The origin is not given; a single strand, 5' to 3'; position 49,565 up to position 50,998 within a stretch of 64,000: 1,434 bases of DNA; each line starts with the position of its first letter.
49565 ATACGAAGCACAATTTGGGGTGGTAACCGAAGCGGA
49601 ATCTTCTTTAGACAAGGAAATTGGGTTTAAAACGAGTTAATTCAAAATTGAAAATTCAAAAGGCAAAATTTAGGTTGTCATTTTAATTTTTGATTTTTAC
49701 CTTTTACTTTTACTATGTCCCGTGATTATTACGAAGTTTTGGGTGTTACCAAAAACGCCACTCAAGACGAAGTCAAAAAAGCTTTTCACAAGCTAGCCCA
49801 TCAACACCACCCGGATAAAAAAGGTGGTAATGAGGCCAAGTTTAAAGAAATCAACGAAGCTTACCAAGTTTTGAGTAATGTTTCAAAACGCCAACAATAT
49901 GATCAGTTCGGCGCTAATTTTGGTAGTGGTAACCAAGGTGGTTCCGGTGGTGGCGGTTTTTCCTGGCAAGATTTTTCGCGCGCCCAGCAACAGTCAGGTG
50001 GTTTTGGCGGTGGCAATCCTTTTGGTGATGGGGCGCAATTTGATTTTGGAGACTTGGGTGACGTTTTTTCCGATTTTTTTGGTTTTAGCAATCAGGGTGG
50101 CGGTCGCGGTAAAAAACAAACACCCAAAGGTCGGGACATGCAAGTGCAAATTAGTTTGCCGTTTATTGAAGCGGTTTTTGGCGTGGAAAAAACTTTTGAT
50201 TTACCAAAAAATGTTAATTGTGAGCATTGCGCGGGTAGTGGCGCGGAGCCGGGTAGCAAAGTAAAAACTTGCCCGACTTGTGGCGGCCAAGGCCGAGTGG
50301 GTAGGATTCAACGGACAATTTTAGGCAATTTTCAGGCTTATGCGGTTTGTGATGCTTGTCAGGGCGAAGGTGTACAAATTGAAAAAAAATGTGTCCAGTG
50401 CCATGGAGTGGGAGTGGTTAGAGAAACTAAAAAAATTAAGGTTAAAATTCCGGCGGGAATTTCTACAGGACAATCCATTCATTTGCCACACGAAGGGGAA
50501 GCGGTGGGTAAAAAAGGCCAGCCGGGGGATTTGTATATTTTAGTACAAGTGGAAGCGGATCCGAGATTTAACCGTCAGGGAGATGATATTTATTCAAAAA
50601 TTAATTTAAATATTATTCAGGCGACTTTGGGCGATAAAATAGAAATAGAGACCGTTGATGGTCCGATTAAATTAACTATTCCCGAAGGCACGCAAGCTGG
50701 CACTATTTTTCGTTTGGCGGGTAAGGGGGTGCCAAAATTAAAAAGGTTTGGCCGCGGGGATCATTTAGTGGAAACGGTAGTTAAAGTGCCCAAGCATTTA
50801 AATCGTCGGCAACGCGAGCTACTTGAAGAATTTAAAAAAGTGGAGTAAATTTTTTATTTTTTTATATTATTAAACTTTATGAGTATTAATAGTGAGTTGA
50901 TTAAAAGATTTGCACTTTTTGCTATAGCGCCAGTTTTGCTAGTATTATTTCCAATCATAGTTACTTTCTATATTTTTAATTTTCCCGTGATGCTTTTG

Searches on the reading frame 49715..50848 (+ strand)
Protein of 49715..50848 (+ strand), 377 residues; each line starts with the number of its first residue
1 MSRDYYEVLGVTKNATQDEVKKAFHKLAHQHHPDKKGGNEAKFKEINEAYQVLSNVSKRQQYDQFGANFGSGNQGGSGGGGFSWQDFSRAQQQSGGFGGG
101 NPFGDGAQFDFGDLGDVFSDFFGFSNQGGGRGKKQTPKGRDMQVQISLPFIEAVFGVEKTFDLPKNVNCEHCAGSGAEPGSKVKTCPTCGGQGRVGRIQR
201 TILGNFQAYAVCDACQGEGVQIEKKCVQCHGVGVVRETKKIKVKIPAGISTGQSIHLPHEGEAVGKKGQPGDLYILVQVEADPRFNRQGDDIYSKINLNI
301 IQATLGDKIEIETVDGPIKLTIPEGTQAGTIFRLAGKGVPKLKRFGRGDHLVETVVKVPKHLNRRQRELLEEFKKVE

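Call 63: find_encoding_contigs(protein=window:49715-50848:+, flank=10000, max_places=2)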
Protein window:49715-50848:+ (377 aa): 2 contigs read that carry it; 1 place shown.
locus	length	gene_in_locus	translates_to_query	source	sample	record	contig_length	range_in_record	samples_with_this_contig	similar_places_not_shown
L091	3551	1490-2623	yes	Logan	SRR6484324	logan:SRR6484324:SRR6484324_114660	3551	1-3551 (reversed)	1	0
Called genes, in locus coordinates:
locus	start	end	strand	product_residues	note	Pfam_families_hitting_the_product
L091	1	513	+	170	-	?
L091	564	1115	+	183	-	-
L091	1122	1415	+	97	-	PF11950:DUF3467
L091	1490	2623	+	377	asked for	PF00226:DnaJ, PF01556:DnaJ_C, PF00684:DnaJ_CXXCXGXG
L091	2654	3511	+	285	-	-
